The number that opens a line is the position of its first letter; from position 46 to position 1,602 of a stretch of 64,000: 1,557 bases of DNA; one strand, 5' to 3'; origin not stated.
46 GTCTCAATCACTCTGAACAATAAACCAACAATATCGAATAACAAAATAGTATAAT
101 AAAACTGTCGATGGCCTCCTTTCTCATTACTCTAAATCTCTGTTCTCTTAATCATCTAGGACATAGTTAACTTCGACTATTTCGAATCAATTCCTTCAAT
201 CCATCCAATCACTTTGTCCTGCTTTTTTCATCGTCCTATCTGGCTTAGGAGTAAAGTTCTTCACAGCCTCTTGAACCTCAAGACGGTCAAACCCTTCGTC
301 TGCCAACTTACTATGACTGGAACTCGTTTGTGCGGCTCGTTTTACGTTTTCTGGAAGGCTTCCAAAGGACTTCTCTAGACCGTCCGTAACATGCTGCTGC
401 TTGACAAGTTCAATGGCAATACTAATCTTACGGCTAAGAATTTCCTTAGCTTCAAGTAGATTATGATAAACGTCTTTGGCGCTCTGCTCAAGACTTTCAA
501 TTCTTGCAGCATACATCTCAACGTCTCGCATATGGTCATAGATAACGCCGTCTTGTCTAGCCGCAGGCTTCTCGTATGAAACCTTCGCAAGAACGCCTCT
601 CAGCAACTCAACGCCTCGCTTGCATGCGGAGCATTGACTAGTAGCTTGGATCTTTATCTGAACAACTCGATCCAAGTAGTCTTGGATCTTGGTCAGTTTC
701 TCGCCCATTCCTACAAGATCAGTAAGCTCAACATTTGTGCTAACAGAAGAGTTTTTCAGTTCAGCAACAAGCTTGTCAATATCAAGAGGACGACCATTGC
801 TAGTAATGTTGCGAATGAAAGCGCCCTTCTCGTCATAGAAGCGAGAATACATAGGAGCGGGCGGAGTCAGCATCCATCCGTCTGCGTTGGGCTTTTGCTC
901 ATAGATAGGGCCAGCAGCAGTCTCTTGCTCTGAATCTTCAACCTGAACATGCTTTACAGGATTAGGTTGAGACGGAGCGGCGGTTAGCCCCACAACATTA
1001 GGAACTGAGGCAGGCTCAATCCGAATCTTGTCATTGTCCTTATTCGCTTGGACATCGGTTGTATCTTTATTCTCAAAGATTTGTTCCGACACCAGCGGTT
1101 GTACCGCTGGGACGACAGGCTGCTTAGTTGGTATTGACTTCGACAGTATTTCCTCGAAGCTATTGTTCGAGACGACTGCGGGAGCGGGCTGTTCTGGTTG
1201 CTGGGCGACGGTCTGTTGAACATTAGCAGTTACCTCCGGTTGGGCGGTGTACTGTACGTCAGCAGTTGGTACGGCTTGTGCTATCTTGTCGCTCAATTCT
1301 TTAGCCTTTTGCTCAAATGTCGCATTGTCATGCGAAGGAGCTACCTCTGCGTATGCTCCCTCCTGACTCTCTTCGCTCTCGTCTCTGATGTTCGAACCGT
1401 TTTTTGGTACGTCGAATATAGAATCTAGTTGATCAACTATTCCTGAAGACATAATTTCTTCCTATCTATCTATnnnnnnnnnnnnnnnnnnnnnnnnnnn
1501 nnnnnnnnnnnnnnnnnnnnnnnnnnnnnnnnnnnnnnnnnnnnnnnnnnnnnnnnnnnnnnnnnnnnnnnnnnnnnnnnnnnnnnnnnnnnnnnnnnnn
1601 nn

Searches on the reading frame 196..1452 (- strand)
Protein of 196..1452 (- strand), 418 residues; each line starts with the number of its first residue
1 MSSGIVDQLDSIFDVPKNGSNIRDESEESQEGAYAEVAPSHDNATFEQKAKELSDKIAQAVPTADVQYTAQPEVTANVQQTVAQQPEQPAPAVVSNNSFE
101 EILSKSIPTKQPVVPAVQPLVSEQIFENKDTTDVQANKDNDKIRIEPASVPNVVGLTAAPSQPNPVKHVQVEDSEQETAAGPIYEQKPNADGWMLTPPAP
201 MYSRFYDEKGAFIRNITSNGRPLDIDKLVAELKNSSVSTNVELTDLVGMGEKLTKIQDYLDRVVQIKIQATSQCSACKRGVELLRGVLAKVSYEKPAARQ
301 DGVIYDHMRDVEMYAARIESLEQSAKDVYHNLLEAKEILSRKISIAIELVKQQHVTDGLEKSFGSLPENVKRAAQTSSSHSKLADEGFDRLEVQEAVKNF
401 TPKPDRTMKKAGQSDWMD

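Call 19: search_protein_families(library=phrogs, proteins=[window:196-1452:-], max_evalue=0.001)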
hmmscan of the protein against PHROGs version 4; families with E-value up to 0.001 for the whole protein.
window:196-1452:- (418 aa): 0 families

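Call 29: search_protein_families(library=pfam, proteins=[window:196-1452:-], max_evalue=0.01)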
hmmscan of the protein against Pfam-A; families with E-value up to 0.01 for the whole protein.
window:196-1452:- (418 aa): 0 families

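Call 89: find_encoding_contigs(protein=window:196-1452:-, flank=10000, max_places=1)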
Protein window:196-1452:- (418 aa): 1 contig read that carries it; 1 place shown.
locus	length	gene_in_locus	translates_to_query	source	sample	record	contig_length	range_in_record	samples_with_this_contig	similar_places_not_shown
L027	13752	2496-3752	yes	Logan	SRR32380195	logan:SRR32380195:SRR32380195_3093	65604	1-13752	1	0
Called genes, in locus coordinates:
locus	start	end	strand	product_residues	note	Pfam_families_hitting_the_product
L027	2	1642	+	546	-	?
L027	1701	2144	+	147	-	-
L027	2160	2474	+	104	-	-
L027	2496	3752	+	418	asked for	-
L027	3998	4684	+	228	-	-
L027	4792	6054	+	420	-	PF00154:RecA_N, PF08423:Rad51 (weak), PF13481:AAA_25 (faint), PF00004:AAA (weak)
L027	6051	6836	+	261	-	PF13155:Toprim_2, PF13662:Toprim_4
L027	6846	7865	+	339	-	-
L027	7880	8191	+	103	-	PF04232:SpoVS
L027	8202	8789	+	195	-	PF05565:Sipho_Gp157 (weak)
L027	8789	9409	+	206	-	-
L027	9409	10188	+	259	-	PF03692:CxxCxxCC (weak)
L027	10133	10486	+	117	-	-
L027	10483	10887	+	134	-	-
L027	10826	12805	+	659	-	PF00580:UvrD-helicase, PF13086:AAA_11 (faint), PF13604:AAA_30 (faint), PF01443:Viral_helicase1 (faint), PF13087:AAA_12 (faint), PF13245:AAA_19, PF13361:UvrD_C, PF13538:UvrD_C_2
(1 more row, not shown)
